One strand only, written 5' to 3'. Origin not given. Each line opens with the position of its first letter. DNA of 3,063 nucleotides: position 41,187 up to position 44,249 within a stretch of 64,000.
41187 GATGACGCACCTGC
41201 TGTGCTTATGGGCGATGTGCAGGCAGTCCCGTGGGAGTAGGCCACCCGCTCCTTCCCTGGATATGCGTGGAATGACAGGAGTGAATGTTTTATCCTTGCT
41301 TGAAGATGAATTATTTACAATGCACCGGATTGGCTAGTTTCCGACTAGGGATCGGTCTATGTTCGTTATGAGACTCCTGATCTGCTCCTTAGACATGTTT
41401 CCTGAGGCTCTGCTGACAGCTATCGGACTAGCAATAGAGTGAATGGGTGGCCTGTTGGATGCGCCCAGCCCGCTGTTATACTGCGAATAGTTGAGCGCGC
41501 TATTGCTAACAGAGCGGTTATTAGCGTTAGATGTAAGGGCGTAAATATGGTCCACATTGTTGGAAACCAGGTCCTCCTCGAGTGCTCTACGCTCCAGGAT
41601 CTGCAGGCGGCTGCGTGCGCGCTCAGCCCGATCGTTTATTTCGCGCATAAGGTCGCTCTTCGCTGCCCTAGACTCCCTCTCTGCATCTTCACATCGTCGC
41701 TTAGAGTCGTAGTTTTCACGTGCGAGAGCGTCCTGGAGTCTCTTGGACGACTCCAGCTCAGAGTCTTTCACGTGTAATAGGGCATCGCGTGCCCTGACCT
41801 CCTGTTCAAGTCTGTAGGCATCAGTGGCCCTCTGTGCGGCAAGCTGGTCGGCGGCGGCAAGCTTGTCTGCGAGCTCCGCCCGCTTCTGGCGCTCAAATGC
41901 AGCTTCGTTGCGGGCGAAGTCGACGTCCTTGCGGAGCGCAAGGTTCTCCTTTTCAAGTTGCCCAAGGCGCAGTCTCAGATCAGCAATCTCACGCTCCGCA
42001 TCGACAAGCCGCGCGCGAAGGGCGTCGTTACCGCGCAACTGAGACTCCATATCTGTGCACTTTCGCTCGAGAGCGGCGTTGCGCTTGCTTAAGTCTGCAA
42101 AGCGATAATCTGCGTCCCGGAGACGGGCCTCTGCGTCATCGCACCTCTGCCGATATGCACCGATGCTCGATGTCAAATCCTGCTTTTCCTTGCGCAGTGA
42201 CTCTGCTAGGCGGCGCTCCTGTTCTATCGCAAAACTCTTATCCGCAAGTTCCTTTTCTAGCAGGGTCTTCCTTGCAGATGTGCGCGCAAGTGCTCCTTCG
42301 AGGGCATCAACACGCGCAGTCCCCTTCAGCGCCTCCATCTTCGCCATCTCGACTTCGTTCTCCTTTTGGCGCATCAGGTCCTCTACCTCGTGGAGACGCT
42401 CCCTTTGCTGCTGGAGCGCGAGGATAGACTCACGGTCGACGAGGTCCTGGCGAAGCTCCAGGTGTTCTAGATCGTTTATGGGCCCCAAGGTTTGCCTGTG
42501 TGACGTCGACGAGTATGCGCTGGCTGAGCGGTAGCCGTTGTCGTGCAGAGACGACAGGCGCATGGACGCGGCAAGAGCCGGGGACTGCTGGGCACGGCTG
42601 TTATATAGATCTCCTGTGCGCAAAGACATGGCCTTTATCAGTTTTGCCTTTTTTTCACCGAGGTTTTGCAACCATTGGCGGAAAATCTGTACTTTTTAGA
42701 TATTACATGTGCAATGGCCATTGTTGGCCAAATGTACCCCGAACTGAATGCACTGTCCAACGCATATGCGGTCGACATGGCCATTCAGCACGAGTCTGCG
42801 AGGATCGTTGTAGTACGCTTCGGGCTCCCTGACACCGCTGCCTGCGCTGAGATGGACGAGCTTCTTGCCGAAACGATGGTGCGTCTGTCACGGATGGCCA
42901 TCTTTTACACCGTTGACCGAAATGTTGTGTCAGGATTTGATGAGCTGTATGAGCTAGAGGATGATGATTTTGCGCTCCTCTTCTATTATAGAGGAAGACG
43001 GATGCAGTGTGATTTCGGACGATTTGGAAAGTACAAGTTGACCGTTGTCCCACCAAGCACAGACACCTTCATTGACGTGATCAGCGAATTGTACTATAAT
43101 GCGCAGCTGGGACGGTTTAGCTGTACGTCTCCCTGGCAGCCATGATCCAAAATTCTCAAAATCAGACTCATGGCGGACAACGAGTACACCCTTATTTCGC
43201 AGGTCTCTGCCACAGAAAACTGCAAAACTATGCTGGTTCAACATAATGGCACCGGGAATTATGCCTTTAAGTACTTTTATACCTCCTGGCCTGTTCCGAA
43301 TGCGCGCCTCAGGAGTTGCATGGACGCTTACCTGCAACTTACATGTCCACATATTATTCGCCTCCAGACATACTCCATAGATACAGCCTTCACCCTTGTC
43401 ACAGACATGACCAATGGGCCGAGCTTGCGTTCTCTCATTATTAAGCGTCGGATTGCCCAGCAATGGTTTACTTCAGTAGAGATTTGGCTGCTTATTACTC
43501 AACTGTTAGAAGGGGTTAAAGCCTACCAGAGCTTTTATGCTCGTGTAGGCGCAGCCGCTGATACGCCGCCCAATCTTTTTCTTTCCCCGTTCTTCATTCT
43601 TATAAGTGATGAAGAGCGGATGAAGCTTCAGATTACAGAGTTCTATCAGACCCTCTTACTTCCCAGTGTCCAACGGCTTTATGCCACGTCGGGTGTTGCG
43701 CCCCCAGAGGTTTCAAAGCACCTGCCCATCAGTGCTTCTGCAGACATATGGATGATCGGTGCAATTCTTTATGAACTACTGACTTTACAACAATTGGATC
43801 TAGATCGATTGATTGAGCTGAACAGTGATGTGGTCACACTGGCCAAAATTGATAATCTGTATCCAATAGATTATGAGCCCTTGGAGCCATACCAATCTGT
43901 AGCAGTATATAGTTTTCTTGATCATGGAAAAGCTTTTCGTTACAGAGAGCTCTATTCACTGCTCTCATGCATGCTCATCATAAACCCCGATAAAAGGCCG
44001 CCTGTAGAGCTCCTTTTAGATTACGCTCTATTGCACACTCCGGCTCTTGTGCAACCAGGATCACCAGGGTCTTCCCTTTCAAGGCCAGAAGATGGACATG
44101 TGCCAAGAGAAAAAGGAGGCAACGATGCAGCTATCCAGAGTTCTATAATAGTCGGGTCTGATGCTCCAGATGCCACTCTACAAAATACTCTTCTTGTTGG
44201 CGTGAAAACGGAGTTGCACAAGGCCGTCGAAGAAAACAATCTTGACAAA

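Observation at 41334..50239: Paralogous coiled-coil gene pair bracketing Dim1 and a 1618-aa ankyrin/pseudokinase gene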

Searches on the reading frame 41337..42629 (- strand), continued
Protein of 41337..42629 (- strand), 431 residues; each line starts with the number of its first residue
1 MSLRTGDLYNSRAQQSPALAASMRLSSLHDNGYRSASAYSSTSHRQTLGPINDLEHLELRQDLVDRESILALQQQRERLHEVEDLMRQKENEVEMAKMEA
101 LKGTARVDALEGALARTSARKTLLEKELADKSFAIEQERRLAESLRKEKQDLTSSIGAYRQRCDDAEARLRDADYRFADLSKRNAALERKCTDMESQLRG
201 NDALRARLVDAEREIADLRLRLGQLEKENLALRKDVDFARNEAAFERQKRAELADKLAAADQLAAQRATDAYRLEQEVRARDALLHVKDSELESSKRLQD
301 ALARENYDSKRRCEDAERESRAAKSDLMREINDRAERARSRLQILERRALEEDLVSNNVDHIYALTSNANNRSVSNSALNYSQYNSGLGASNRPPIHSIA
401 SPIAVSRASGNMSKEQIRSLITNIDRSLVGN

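Call 64: find_encoding_contigs(protein=P0037, flank=10000, max_places=3)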
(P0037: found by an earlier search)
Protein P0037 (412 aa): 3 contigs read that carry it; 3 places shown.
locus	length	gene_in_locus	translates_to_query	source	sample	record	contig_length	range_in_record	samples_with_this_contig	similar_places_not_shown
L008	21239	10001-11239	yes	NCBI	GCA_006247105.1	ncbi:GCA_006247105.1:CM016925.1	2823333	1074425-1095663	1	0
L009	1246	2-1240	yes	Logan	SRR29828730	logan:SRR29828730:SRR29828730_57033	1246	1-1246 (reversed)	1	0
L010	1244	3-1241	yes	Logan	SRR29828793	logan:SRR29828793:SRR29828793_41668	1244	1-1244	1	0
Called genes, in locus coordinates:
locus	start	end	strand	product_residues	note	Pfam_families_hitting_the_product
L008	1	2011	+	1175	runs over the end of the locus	-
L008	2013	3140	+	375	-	PF00022:Actin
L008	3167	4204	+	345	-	PF13177:DNA_pol3_delta2, PF22534:RFC_C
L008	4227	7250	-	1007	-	PF06294:CH_2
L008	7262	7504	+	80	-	-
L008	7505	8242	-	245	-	PF04263:TPK_catalytic, PF04265:TPK_B1_binding (weak)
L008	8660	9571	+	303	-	-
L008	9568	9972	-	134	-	PF02966:DIM1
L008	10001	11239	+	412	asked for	-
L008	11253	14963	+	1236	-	-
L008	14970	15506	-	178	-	-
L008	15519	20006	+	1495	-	PF00023:Ank (faint), PF12796:Ank_2, PF13606:Ank_3 (faint), PF13637:Ank_4 (faint), PF13857:Ank_5 (faint), PF12796:Ank_2, PF24521:Ank_KRIT1 (faint), PF12796:Ank_2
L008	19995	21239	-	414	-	-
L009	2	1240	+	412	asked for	?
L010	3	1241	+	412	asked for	?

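Call 68: find_encoding_contigs(protein=P0039, flank=10000, max_places=2)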
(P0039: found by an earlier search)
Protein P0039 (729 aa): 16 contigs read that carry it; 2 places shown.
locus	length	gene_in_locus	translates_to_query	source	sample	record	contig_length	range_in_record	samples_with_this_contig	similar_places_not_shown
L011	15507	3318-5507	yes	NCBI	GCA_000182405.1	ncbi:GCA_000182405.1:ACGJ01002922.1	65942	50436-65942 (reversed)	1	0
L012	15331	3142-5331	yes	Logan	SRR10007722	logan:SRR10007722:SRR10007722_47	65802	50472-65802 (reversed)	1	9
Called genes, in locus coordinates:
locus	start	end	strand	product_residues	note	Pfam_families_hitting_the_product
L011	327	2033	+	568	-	PF00118:Cpn60_TCP1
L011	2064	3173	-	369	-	PF03381:CDC50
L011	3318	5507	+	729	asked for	-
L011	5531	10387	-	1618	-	PF00069:Pkinase, PF00023:Ank (faint), PF12796:Ank_2, PF13606:Ank_3 (faint), PF13637:Ank_4 (faint), PF24521:Ank_KRIT1 (faint), PF13857:Ank_5 (faint), PF12796:Ank_2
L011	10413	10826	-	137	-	PF02966:DIM1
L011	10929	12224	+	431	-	-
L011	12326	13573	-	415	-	PF01437:PSI (faint)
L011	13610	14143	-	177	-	-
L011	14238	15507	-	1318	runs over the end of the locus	-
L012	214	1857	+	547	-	PF00118:Cpn60_TCP1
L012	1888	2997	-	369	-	PF03381:CDC50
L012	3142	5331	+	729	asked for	-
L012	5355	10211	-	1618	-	PF00069:Pkinase, PF00023:Ank (faint), PF12796:Ank_2, PF13606:Ank_3 (faint), PF13637:Ank_4 (faint), PF24521:Ank_KRIT1 (faint), PF13857:Ank_5 (faint), PF12796:Ank_2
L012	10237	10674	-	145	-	PF02966:DIM1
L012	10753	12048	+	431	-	-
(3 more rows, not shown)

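Call 72: search_protein_families(library=pfam, proteins=[P0085, P0086, P0088, P0091, P0004, P0093, L003:1321-4524:+, L003:10197-11909:-], max_evalue=0.01)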
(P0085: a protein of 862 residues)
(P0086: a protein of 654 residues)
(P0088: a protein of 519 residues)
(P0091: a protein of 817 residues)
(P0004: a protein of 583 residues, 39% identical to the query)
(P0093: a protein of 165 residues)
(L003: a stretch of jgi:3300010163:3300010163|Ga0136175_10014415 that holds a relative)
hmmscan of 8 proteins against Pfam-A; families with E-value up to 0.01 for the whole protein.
P0085 (862 aa): 2 families
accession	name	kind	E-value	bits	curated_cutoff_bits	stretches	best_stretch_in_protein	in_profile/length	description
PF14662.11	KASH_CCD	-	0.0007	20.1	43.3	1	422-522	85-185/191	Coiled-coil region of CCDC155 or KASH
PF05377.16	FlaC_arch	-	0.0017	19.2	27.8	0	552-584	1-33/55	Flagella accessory protein C (FlaC)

P0086 (654 aa): 1 family
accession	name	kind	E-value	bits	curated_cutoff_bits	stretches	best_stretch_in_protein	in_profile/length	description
PF10473.14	CENP-F_leu_zip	-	0.0025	18.3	34.5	1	84-188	29-133/140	Leucine-rich repeats of kinetochore protein Cenp-F/LEK1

P0088 (519 aa): 0 families

P0091 (817 aa): 8 families
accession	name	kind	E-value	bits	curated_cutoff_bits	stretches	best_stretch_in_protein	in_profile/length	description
PF08614.16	ATG16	-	1.1e-07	32.7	33.7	0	475-536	129-190/200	Autophagy protein 16 (ATG16)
PF19220.6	Rod_CreS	-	1.1e-06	28.4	100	0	355-435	42-122/359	Crescentin, rod domain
PF17675.6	APG6_N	-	0.00028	21.8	45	1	255-366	14-128/132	Apg6 coiled-coil region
PF10473.14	CENP-F_leu_zip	-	0.00031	21.3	34.5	0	231-371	5-139/140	Leucine-rich repeats of kinetochore protein Cenp-F/LEK1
PF14662.11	KASH_CCD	-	0.0012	19.3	43.3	0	476-566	53-143/191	Coiled-coil region of CCDC155 or KASH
PF25450.1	Rab11-FIP3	-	0.0024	18.6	31.9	1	298-368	54-124/125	Rab11-FIP3-like domain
PF25762.1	HAUS1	-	0.0069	16.7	40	1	299-404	108-215/236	HAUS augmin-like complex subunit 1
PF00261.25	Tropomyosin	-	0.0078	16.1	38.6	1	324-432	4-112/242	Tropomyosin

P0004 (583 aa): 0 families

P0093 (165 aa): 0 families

L003:1321-4524:+ (1068 aa): 0 families

L003:10197-11909:- (570 aa): 0 families

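Call 76: search_protein_families(library=pfam, proteins=[window:41337-42629:-], max_evalue=10)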
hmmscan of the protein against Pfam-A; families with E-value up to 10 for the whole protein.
window:41337-42629:- (431 aa): 4 families
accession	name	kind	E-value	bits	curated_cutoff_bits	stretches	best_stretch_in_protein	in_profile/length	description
PF08614.16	ATG16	-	0.00024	21.8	33.7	1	144-235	92-180/200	Autophagy protein 16 (ATG16)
PF12329.13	TMF_DNA_bd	-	0.048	14.1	35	1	124-193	3-72/74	TATA element modulatory factor 1 DNA binding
PF07558.16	Shugoshin_N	-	0.19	12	30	1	215-234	23-42/45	Shugoshin N-terminal coiled-coil region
PF05377.16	FlaC_arch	-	1.1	10.1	27.8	0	210-237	4-31/55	Flagella accessory protein C (FlaC)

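Call 81: predict_structure(alignment_id=A5)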
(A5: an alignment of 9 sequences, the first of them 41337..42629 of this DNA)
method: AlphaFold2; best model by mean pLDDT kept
length: 431 residues; sequences in the alignment: 9
mean_pLDDT: 75.2   pTM: 0.24
mean pLDDT of the five models: 75.2, 73.7, 72.3, 72.0, 71.0
residues with pLDDT >= 90: 169; 70-90: 129; 50-70: 35; < 50: 98
segments of 3 or more residues with pLDDT < 50: 1-20, 22-48, 51-53, 354-375, 379-402
pLDDT, mean of each block of 10 residues (from residue 1): 40 42 43 39 43 60 78 83 88 88 88 88 91 92 94 95 95 95 95 94 94 95 95 95 94 93 93 92 91 88 85 82 80 79 69 45 33 47 34 38 54 72 59 41
secondary structure, 60 per line:
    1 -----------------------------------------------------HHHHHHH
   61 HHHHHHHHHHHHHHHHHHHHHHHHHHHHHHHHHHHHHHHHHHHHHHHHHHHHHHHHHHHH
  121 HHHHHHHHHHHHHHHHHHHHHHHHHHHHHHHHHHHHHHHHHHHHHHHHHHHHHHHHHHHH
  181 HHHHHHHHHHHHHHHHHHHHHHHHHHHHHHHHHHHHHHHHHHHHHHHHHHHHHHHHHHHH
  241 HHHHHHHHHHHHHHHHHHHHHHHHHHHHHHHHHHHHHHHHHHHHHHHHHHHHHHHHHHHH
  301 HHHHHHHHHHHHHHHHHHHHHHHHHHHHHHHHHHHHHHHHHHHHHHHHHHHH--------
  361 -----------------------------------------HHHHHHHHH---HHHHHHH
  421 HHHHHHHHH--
elements in order: H54-352 H402-410 H414-429

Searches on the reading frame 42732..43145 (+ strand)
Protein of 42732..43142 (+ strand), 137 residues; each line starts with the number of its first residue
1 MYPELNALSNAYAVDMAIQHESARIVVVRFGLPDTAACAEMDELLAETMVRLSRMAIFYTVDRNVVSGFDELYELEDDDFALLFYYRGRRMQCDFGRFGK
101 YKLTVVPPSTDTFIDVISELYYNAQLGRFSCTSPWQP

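Call 4: search_protein_families(library=pfam, proteins=[window:42738-43145:+], max_evalue=0.01)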
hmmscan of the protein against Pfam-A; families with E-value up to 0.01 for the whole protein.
window:42738-43145:+ (135 aa): 1 family
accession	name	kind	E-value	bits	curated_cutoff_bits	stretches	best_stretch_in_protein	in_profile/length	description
PF02966.22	DIM1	-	1.6e-27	96.4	27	1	3-133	2-131/133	Mitosis protein DIM1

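Call 40: list_cluster_members(proteins=[P0085, P0086, P0088, P0091, P0093, P0094, P0089, window:42732-43142:+])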
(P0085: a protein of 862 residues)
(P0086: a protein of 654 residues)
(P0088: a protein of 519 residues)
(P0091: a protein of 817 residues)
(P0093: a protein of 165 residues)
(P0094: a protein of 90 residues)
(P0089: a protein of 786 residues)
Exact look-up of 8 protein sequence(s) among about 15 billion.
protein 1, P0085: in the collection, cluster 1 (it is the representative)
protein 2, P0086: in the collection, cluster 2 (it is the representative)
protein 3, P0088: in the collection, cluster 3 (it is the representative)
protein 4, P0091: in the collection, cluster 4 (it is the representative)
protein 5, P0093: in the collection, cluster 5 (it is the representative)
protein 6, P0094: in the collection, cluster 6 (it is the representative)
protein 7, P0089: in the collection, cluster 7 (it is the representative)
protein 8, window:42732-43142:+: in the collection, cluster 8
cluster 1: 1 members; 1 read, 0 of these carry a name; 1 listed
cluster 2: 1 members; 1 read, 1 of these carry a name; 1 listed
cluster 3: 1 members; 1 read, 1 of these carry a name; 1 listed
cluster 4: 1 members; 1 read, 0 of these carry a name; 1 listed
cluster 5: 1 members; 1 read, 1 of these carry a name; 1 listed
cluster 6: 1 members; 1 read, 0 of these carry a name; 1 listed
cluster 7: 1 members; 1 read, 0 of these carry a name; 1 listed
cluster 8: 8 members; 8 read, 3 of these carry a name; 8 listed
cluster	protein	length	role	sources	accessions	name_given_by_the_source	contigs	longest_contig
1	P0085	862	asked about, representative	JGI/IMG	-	-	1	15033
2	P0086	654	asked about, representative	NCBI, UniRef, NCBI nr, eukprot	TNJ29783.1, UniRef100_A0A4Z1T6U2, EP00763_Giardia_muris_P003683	hypothetical protein GMRT_11479 [Giardia muris] | Coiled-coil protein n=1 Tax=Giardia muris TaxID=5742 RepID=A0A4Z1T6U2_GIAMU | TNJ29783.1 hypothetical protein GMRT_11479 [Giardia muris]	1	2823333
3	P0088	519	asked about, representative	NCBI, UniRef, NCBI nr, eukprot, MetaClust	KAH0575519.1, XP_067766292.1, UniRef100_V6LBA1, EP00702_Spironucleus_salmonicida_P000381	hypothetical protein SS50377_23153 [Spironucleus salmonicida] | Uncharacterized protein n=1 Tax=Spironucleus salmonicida TaxID=348837 RepID=V6LBA1_9EUKA | EST41672.1 Hypothetical protein SS50377_18760 [Spironucleus salmonicida]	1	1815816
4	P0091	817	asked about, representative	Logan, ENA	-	-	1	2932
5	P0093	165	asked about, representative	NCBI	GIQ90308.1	hypothetical protein KIPB_013051, partial [Kipferlia bialata]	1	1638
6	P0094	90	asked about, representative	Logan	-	-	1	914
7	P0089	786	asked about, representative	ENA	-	-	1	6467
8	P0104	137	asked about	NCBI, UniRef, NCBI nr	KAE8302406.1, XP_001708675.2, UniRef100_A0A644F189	Mitosis protein DIM1 [Giardia duodenalis] | Mitosis protein DIM1 n=2 Tax=Giardia intestinalis TaxID=5741 RepID=A0A644F189_GIAIC | Mitosis protein DIM1 [Giardia intestinalis]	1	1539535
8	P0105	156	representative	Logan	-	-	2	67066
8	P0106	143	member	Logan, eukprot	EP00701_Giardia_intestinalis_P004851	XP_001708675.1 Hypothetical protein GL50803_15500 [Giardia lamblia ATCC 50803]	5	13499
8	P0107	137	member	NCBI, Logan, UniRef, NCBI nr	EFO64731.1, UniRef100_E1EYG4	Thioredoxin fold protein [Giardia lamblia P15] | Thioredoxin fold protein n=1 Tax=Giardia intestinalis (strain P15) TaxID=658858 ...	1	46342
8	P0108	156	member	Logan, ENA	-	-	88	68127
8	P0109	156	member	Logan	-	-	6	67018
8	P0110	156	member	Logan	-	-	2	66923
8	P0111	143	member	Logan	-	-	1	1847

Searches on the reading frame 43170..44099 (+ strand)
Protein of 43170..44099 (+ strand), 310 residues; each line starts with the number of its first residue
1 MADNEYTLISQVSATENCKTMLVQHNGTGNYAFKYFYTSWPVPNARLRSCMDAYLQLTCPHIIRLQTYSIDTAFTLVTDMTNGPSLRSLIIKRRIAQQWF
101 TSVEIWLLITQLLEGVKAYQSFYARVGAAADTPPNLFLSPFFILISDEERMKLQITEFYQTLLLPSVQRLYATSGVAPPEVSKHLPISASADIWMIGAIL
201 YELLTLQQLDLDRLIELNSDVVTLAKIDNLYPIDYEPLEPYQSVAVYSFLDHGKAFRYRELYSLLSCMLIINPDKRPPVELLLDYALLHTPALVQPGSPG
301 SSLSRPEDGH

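Call 85: search_solved_structures(query=window:43170-44099:+, max_evalue=0.001, show_alignments=1)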
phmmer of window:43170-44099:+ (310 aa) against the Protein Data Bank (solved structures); distinct sequences matched with E-value up to 0.001: 6.
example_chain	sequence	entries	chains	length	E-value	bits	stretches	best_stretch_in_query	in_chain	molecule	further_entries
3lm0_A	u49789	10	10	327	7e-07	32.2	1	55-208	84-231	Serine/threonine-protein kinase 17B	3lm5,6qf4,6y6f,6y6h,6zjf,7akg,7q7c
2jam_A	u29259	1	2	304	7.7e-05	25.5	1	22-204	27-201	CALCIUM/CALMODULIN-DEPENDENT PROTEIN KINASE TYPE 1G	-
9gb9_A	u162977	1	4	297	0.00041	23.2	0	62-278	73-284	LysM type receptor kinase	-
9wyr_A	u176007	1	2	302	0.00095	22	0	155-220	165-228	Chitin elicitor receptor kinase 1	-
9v71_A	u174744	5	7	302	0.00095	22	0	155-220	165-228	Chitin elicitor receptor kinase 1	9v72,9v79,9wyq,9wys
7que_A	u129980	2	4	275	0.00099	21.9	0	60-205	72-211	Serine/threonine-protein kinase 17A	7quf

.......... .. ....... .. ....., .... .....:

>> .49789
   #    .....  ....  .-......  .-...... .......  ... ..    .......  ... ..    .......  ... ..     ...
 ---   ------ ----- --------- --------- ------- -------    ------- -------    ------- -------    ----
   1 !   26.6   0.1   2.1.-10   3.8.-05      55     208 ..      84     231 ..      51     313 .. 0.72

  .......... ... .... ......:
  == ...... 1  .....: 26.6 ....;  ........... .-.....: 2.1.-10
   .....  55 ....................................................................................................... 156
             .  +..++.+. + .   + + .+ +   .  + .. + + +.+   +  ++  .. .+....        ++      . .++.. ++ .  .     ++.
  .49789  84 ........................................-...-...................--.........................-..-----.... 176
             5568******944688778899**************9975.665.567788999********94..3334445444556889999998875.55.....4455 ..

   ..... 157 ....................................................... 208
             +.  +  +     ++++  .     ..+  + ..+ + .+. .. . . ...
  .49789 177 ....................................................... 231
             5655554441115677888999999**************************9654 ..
